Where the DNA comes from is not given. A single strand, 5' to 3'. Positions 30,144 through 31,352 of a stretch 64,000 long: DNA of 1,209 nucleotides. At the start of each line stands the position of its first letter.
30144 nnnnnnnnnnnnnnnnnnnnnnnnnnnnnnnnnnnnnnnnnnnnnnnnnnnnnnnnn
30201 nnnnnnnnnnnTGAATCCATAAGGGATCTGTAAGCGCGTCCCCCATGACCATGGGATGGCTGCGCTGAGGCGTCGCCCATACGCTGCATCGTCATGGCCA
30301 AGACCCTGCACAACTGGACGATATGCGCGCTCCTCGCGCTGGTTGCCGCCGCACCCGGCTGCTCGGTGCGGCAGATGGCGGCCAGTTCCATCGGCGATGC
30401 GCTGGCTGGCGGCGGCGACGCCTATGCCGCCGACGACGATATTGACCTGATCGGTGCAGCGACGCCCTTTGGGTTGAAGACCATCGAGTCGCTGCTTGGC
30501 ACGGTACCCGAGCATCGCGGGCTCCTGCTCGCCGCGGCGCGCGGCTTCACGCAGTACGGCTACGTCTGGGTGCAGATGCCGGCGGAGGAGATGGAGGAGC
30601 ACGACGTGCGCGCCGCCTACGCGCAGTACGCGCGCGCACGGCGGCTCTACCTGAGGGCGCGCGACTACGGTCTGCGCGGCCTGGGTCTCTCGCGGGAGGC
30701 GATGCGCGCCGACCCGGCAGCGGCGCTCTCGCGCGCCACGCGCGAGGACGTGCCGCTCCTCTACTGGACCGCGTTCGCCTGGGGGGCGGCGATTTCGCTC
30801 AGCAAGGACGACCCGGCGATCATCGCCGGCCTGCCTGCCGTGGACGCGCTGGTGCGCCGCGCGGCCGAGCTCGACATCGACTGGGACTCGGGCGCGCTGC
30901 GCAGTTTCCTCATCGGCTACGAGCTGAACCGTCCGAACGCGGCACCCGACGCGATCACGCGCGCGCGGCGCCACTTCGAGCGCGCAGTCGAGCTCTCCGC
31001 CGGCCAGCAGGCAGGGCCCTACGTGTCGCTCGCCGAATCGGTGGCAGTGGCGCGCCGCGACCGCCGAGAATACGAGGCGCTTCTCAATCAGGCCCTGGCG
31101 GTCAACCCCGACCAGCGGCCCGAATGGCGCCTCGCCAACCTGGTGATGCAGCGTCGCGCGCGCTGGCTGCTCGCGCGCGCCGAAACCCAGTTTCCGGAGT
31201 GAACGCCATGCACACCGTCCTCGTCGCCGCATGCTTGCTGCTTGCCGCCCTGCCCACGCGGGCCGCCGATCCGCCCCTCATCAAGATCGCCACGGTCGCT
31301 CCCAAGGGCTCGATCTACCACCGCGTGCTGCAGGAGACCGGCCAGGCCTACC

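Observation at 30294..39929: TatT-type TRAP transporter, split BCR/HAD radical enzyme and secreted GDPD form one ~10 kb operon of unknown function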

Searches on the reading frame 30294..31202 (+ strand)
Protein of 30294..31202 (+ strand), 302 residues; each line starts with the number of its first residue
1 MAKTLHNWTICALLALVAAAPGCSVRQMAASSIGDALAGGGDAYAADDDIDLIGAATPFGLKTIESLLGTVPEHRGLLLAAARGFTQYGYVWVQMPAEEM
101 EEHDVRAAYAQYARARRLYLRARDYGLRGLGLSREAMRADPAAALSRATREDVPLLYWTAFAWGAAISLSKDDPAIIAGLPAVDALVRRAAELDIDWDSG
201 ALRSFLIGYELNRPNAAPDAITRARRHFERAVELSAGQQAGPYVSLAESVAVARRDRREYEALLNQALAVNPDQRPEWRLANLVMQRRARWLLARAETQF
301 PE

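Call 4: search_protein_families(library=pfam, proteins=[window:30294-31202:+])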
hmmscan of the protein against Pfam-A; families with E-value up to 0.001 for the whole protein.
window:30294-31202:+ (302 aa): 1 family
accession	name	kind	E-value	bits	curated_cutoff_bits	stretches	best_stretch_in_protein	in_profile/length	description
PF16811.11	TAtT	-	4.3e-76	256.2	26.5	1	47-300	2-263/263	TRAP transporter T-component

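Call 5: search_protein_families(library=ncbifam, proteins=[window:30294-31202:+], max_evalue=0.01)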
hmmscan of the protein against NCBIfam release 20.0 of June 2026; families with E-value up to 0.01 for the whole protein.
window:30294-31202:+ (302 aa): 0 families

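Call 59: find_related_loci(query=window:30294-31199:+, collection=metagenome_contigs, flank=10000)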
Query window:30294-31199:+ (302 aa) in metagenome_contigs; peptide patterns used: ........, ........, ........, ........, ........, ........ (x = any residue, [..] = any of these).
397 stretches matched a pattern; 13 encode a relative of the query (tblastn E <= 1e-3); 13 distinct loci.
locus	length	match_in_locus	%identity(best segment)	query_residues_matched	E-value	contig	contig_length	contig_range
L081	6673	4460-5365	85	1-302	7e-167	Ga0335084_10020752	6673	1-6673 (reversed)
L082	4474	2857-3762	94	1-302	9e-166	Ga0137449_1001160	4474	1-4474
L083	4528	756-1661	93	1-302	6e-164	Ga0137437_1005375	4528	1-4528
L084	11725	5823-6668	77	22-302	2e-137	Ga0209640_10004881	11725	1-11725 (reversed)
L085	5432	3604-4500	45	8-302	4e-73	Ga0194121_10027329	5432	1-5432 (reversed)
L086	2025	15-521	48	134-302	1e-46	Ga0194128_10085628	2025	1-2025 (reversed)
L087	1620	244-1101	30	7-300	2e-32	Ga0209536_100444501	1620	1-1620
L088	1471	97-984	30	8-297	4e-29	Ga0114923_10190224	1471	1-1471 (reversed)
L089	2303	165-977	29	22-300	1e-28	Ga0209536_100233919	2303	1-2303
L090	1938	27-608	34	113-300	4e-25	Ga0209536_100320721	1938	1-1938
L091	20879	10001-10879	25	13-297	3e-19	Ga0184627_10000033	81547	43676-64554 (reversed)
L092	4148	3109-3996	22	10-297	8e-18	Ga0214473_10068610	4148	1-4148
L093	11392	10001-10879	25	13-297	3e-19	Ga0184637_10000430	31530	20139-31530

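Call 62: search_protein_families(library=pfam, proteins=[L084:9580-10098:+, L084:9650-10315:+, L084:10269-11309:+, L084:10287-11534:-, L084:4594-5718:+, L084:3438-4544:+, L084:1298-2422:+, L084:2459-3382:-, L084:10147-10875:+], max_evalue=0.001)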
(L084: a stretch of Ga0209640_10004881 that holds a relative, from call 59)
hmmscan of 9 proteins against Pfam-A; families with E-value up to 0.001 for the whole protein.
L084:9580-10098:+ (172 aa): 0 families

L084:9650-10315:+ (221 aa): 0 families

L084:10269-11309:+ (346 aa): 0 families

L084:10287-11534:- (415 aa): 0 families

L084:4594-5718:+ (374 aa): 0 families

L084:3438-4544:+ (368 aa): 0 families

L084:1298-2422:+ (374 aa): 0 families

L084:2459-3382:- (307 aa): 1 family
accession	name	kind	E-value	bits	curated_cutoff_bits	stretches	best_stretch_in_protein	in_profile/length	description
PF04307.19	YdjM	-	5.6e-25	88.3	29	1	7-133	52-174/176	YdjM inner membrane protein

L084:10147-10875:+ (242 aa): 1 family
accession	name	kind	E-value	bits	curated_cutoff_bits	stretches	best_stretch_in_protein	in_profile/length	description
PF14366.11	DUF4410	-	2.8e-08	34.2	26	1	133-205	41-120/120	Domain of unknown function (DUF4410)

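Call 76: search_solved_structures(query=window:30294-31199:+, max_evalue=0.01, show_alignments=2)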
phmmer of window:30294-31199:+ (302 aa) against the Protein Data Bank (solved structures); distinct sequences matched with E-value up to 0.01: 1.
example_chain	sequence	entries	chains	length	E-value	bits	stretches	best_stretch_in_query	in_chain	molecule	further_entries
3u64_A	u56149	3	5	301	3.8e-33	118.8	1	43-298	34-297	Protein TP_0956 | TatT (Tp0956)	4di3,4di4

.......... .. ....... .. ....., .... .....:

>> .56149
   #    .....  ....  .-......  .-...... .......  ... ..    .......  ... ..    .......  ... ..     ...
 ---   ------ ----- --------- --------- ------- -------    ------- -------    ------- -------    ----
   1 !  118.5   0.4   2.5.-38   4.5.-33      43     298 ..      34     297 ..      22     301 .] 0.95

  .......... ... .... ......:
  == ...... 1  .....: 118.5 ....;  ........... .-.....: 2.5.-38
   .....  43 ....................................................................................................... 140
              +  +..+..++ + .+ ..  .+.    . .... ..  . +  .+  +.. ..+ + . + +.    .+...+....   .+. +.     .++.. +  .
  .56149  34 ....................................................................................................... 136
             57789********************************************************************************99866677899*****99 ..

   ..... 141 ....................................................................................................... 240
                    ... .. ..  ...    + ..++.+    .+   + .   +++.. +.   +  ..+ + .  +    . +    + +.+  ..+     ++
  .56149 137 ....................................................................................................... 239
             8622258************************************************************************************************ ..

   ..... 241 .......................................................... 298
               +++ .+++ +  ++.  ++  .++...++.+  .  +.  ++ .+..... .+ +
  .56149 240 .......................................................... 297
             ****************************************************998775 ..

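Call 108: find_homologous_proteins(query=window:30294-31199:+)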
Query window:30294-31199:+ (302 aa): 7529 proteins with E <= 0.001 among 8000 candidates; the best 120 are listed.
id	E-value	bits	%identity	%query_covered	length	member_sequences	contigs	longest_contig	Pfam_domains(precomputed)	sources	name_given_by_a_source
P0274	1.2e-191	654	100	100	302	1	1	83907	PF16811.12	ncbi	-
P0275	1.1e-190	651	100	100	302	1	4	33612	PF16811.12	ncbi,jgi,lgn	jgi:predicted anti-sigma-YlaC factor YlaD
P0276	7.5e-190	648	99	100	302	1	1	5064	PF16811.12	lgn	-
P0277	5.9e-180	615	94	100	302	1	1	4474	PF16811.12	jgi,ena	-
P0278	1.9e-179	614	94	100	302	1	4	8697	PF16811.12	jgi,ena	jgi:hypothetical protein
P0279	3.9e-179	613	93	100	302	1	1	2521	PF16811.12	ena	-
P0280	9.4e-179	611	94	100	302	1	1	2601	PF16811.12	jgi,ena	-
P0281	1.7e-178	611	93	100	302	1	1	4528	PF16811.12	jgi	-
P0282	4.8e-178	609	93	100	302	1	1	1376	PF16811.12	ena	-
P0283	2.1e-177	607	92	100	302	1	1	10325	PF16811.12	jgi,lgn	jgi:predicted anti-sigma-YlaC factor YlaD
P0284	3.0e-177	606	93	100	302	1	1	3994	PF16811.12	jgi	-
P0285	5.9e-173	592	91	100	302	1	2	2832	PF16811.12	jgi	jgi:hypothetical protein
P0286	6.8e-173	592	91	100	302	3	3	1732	PF16811.12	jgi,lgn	-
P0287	5.1e-169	579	89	100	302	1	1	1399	PF16811.12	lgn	-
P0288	4.0e-165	567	86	100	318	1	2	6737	PF16811.12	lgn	-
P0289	7.6e-165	566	88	100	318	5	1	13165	PF16811.12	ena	-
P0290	2.8e-164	564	86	100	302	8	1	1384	PF16811.12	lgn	-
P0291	5.5e-164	563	90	92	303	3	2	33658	PF16811.12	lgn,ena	-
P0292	2.3e-162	558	85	100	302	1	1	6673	PF16811.12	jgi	-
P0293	5.5e-162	556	85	100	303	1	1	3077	PF16811.12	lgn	-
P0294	7.3e-162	556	85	100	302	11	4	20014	PF16811.12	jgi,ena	jgi:predicted anti-sigma-YlaC factor YlaD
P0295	1.1e-160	552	86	100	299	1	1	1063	PF16811.12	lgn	-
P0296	3.7e-160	550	85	100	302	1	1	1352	PF16811.12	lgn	-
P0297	9.3e-158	543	87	93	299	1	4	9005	PF16811.12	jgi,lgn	jgi:hypothetical protein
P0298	1.5e-157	542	84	100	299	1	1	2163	PF16811.12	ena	-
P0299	2.0e-156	538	83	100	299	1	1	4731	PF16811.12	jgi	jgi:predicted anti-sigma-YlaC factor YlaD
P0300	2.3e-155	535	82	100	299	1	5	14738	PF16811.12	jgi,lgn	jgi:predicted anti-sigma-YlaC factor YlaD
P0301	9.3e-153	526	80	100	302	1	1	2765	PF16811.12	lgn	-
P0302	2.6e-152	525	86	92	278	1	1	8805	PF16811.12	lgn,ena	-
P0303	4.2e-148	511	83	100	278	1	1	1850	PF16811.12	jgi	jgi:hypothetical protein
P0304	9.6e-142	490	79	93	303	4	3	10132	PF16811.12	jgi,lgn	jgi:hypothetical protein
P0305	1.1e-139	483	79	93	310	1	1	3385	PF16811.12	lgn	-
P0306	1.9e-134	466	76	97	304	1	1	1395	PF16811.12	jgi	-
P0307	3.9e-134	465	71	100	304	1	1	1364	PF16811.12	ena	-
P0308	5.5e-134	465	70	100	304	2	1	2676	PF16811.12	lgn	-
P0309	8.2e-134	464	71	100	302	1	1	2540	PF16811.12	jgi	jgi:predicted anti-sigma-YlaC factor YlaD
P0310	8.4e-134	464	77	93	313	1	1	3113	PF16811.12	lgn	-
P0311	4.2e-133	462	77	93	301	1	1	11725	PF16811.12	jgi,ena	-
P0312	1.4e-132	460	75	97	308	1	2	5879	PF16811.12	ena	-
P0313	2.3e-132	459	76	93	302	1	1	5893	PF16811.12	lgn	-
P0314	2.3e-132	459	75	96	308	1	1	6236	PF16811.12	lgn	-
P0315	3.3e-132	459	75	93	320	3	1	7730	PF16811.12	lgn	-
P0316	2.9e-131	456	76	93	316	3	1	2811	PF16811.12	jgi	jgi:predicted anti-sigma-YlaC factor YlaD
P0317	5.4e-131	455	71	99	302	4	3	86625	PF16811.12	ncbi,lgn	-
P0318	7.0e-131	454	73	97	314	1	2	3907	PF16811.12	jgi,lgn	jgi:predicted anti-sigma-YlaC factor YlaD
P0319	1.4e-130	453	70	100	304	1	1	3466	PF16811.12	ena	-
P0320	2.6e-130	452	70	100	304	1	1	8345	PF16811.12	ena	-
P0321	3.0e-130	452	71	100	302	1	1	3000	PF16811.12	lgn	-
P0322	4.6e-130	452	71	97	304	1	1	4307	PF16811.12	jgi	jgi:predicted anti-sigma-YlaC factor YlaD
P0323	9.4e-130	451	75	93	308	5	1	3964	PF16811.12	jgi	jgi:predicted anti-sigma-YlaC factor YlaD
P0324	1.0e-129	451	71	100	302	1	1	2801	PF16811.12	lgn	-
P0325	1.3e-129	450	73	93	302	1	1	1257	PF16811.12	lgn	-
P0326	3.0e-129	449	74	93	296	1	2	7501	PF16811.12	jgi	jgi:predicted anti-sigma-YlaC factor YlaD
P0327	4.4e-129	448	74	93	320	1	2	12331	PF16811.12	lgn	-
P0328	1.3e-128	447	72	97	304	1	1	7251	PF16811.12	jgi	jgi:predicted anti-sigma-YlaC factor YlaD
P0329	1.7e-128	446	73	93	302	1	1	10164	PF16811.12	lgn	-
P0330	3.3e-128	446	73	93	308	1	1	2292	PF16811.12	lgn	-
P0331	4.3e-128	445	71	98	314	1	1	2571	PF16811.12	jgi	jgi:predicted anti-sigma-YlaC factor YlaD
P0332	5.8e-128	445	74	93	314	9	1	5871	PF16811.12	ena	-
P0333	8.0e-128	444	73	96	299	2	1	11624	PF16811.12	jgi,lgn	-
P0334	9.5e-128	444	71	100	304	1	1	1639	PF16811.12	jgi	-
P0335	1.1e-127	444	73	97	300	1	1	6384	PF16811.12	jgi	jgi:hypothetical protein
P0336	4.1e-127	442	71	97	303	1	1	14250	PF16811.12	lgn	-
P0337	5.3e-127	442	71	97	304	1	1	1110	PF16811.12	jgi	jgi:predicted anti-sigma-YlaC factor YlaD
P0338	6.0e-127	441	72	93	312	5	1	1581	PF16811.12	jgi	-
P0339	6.9e-127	441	69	100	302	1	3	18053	PF16811.12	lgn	-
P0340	8.0e-127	441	71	93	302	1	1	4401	PF16811.12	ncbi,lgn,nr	ncbi:MAG: hypothetical protein EPO27_07065 [Betaproteobacteria bacterium]|nr:MAG: hypothetical prote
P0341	8.3e-127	441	75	93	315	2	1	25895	PF16811.12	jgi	jgi:predicted anti-sigma-YlaC factor YlaD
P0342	1.2e-126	440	71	97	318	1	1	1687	PF16811.12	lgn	-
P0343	1.5e-126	440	74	94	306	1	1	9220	PF16811.12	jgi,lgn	jgi:predicted anti-sigma-YlaC factor YlaD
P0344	1.6e-126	440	70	100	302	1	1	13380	PF16811.12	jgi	jgi:hypothetical protein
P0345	1.7e-126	440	74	93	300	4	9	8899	PF16811.12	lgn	-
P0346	2.3e-126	440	72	97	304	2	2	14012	PF16811.12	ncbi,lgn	ncbi:MAG: TRAP transporter TatT component family protein [Burkholderiales bacterium]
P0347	9.6e-126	437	71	97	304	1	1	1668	PF16811.12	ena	-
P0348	1.4e-125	437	72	97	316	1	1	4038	PF16811.12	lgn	-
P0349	1.7e-125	437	69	100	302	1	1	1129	PF16811.12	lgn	-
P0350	2.7e-125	436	70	97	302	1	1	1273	PF16811.12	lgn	-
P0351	8.1e-125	434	74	96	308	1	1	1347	PF16811.12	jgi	-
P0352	1.5e-124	434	69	100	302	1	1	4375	PF16811.12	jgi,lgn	jgi:predicted anti-sigma-YlaC factor YlaD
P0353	1.5e-124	434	72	93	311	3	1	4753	PF16811.12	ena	-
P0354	2.2e-124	433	73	93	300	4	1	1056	PF16811.12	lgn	-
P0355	5.2e-124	432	71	96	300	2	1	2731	PF16811.12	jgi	jgi:predicted anti-sigma-YlaC factor YlaD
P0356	5.7e-124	432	68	100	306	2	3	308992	PF16811.12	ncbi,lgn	-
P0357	1.6e-123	430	72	96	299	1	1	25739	PF16811.12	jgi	-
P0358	2.0e-123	430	70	93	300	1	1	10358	PF16811.12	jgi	-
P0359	2.1e-123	430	70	97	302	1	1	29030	PF16811.12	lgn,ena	-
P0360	2.6e-123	430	71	93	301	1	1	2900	PF16811.12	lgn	-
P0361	3.3e-123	429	87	77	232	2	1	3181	PF16811.12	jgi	jgi:predicted anti-sigma-YlaC factor YlaD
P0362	3.8e-123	429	70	97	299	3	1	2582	PF16811.12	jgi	-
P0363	5.0e-123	429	69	93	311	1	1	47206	PF16811.12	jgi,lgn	-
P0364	6.4e-123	428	69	97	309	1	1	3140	PF16811.12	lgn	-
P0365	1.1e-122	427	71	96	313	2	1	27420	PF16811.12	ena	-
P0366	1.8e-122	427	70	97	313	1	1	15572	PF16811.12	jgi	jgi:hypothetical protein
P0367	1.9e-122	427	72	93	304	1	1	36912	PF16811.12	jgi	jgi:predicted anti-sigma-YlaC factor YlaD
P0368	2.0e-122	427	70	97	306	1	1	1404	PF16811.12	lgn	-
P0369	3.4e-122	426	71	93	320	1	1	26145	PF16811.12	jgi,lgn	jgi:predicted anti-sigma-YlaC factor YlaD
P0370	5.8e-122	425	69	92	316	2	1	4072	PF16811.12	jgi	jgi:predicted anti-sigma-YlaC factor YlaD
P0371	7.0e-122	425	69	97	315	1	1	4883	PF16811.12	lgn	-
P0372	8.2e-122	425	67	99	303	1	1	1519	PF16811.12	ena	-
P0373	9.2e-122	424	71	96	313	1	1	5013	PF16811.12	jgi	jgi:hypothetical protein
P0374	1.1e-121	424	68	97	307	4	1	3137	PF16811.12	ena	-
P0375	1.1e-121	424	70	96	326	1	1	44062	PF16811.12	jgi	jgi:predicted anti-sigma-YlaC factor YlaD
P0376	1.5e-121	424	70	93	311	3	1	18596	PF16811.12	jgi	-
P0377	2.0e-121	423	69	93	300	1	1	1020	PF16811.12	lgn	-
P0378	2.0e-121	423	68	98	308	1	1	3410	PF16811.12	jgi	jgi:predicted anti-sigma-YlaC factor YlaD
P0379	2.4e-121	423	74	96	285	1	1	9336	PF16811.12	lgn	-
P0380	2.8e-121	423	73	92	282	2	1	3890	PF16811.12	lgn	-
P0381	4.0e-121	422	69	97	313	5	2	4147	PF16811.12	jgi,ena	jgi:predicted anti-sigma-YlaC factor YlaD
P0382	4.4e-121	422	70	97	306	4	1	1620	PF16811.12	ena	-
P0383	4.9e-121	422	68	97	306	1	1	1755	PF16811.12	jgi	jgi:predicted anti-sigma-YlaC factor YlaD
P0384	7.3e-121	421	69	97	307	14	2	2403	PF16811.12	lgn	-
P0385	9.9e-121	421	69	97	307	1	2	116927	PF16811.12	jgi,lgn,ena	-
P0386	1.1e-120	421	69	97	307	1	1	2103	PF16811.12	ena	-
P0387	1.3e-120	421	69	97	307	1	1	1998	PF16811.12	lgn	-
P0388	2.7e-120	420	69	97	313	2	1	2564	PF16811.12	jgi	-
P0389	1.7e-119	417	70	93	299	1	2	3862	PF16811.12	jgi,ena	-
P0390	2.4e-119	416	68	95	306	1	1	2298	PF16811.12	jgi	jgi:predicted anti-sigma-YlaC factor YlaD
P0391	4.3e-119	416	70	95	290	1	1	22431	PF16811.12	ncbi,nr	ncbi:MAG: hypothetical protein AMJ64_03875 [Betaproteobacteria bacterium SG8_39]|nr:MAG: hypothetica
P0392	5.1e-119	415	68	93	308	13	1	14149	PF16811.12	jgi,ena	jgi:predicted anti-sigma-YlaC factor YlaD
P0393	6.8e-119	415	68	97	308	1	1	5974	PF16811.12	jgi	-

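Call 109: find_encoding_contigs(protein=P0274, flank=3000, max_places=1)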
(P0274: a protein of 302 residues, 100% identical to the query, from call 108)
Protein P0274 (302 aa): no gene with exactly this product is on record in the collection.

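Call 110: find_encoding_contigs(protein=P0356, flank=10000, max_places=1)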
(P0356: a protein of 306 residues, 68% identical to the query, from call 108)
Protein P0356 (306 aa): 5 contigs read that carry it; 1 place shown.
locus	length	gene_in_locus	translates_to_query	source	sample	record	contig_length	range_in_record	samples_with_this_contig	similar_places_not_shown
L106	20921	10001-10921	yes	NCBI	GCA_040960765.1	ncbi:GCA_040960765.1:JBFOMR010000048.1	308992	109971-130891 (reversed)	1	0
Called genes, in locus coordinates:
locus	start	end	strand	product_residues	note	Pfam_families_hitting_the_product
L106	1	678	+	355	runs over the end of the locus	PF08240:ADH_N, PF00107:ADH_zinc_N, PF13602:ADH_zinc_N_2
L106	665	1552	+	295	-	PF00581:Rhodanese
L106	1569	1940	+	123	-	PF04241:DUF423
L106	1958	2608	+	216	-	PF02798:GST_N, PF13417:GST_N_3, PF13409:GST_N_2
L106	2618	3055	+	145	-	PF13480:Acetyltransf_6 (weak), PF00583:Acetyltransf_1, PF13673:Acetyltransf_10, PF13508:Acetyltransf_7, PF08445:FR47 (weak)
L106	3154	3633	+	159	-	-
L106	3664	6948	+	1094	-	PF13401:AAA_22 (faint), PF24883:NPHP3_N, PF25873:WHD_MalT, PF03704:BTAD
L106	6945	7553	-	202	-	-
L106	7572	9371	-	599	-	PF00069:Pkinase, PF07714:PK_Tyr_Ser-Thr, PF03109:ABC1 (faint), PF08238:Sel1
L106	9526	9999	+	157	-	-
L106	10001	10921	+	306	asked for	PF16811:TAtT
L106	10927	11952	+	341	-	PF03480:DctP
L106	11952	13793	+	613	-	PF04290:DctQ, PF06808:DctM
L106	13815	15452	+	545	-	-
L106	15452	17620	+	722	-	PF01869:BcrAD_BadFG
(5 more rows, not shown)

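Call 111: find_encoding_contigs(protein=P0363, flank=10000, max_places=1)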
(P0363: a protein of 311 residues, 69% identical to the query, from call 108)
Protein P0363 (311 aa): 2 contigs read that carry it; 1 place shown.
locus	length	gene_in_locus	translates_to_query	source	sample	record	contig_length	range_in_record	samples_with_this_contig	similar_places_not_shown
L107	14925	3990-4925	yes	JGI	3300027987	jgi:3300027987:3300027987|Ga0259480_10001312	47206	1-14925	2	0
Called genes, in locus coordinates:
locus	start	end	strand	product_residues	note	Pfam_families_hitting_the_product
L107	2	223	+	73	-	?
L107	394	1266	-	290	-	PF01522:Polysacc_deac_1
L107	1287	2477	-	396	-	PF02515:CoA_transf_3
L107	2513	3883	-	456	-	PF01425:Amidase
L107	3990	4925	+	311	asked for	PF16811:TAtT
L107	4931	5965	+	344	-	PF03480:DctP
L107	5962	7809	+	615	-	PF04290:DctQ (weak), PF06808:DctM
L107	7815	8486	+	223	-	-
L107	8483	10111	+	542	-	-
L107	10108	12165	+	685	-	PF01869:BcrAD_BadFG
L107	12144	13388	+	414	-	PF09989:DUF2229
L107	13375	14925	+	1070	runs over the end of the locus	PF13191:AAA_16 (weak), PF24883:NPHP3_N (weak), PF13401:AAA_22 (weak), PF25873:WHD_MalT, PF03704:BTAD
